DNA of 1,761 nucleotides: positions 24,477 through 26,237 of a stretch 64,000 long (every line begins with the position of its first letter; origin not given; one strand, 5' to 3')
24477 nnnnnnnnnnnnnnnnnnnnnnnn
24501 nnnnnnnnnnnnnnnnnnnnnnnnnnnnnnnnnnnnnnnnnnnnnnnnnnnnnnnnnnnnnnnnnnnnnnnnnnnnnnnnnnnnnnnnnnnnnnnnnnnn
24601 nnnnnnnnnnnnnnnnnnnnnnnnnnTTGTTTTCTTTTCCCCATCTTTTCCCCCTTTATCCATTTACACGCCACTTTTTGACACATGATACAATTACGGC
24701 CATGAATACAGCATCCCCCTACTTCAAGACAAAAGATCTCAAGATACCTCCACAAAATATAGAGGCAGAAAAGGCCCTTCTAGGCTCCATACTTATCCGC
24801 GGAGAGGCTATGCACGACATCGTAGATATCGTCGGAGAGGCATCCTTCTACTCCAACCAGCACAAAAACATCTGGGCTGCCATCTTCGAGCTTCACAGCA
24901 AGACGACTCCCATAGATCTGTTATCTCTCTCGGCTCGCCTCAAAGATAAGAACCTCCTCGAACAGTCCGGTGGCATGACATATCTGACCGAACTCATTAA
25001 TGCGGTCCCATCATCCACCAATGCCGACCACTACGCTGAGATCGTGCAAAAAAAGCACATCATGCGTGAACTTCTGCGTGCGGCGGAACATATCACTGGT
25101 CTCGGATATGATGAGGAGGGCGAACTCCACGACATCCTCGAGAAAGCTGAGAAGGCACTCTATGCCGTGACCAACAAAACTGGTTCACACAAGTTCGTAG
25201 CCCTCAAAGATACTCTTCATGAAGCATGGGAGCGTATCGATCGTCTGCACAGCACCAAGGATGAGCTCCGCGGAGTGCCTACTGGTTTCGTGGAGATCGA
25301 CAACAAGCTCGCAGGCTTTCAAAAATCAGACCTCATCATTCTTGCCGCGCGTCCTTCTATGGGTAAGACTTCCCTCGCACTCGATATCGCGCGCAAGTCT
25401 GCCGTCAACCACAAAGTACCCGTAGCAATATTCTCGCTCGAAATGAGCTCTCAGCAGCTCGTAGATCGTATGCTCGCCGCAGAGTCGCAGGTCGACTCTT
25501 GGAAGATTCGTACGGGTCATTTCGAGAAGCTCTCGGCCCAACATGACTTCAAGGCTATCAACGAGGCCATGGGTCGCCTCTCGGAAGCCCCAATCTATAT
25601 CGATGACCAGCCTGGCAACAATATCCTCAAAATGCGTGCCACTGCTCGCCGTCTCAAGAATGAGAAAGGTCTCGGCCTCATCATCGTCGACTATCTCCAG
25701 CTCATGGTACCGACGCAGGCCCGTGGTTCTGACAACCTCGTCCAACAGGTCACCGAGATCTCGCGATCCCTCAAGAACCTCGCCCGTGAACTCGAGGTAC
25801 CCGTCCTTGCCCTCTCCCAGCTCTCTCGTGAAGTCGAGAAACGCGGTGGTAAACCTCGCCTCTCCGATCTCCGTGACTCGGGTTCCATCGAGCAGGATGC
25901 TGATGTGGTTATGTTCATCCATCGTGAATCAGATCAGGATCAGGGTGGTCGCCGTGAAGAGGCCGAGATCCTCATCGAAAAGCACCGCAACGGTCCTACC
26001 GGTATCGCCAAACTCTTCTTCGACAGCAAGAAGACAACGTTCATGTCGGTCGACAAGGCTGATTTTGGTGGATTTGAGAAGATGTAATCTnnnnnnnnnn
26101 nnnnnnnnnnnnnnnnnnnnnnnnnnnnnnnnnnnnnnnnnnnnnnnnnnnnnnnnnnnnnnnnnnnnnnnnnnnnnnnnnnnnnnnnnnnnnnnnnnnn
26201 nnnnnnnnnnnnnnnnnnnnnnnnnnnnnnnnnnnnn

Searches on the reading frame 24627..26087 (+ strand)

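Call 51: search_protein_families(library=pfam, proteins=[window:24627-26087:+], max_evalue=0.00001)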
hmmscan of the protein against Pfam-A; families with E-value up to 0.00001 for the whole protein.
window:24627-26087:+ (486 aa): 3 families
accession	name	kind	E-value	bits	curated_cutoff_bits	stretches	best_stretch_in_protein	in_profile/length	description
PF03796.21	DnaB_C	-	7e-100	334.1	27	1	216-473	1-254/255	DnaB-like helicase C terminal domain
PF00772.26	DnaB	-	2.8e-33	114.5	23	1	41-141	2-102/103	DnaB-like helicase N terminal domain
PF13481.12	AAA_25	-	2.3e-12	47.4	27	1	233-399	32-190/195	AAA domain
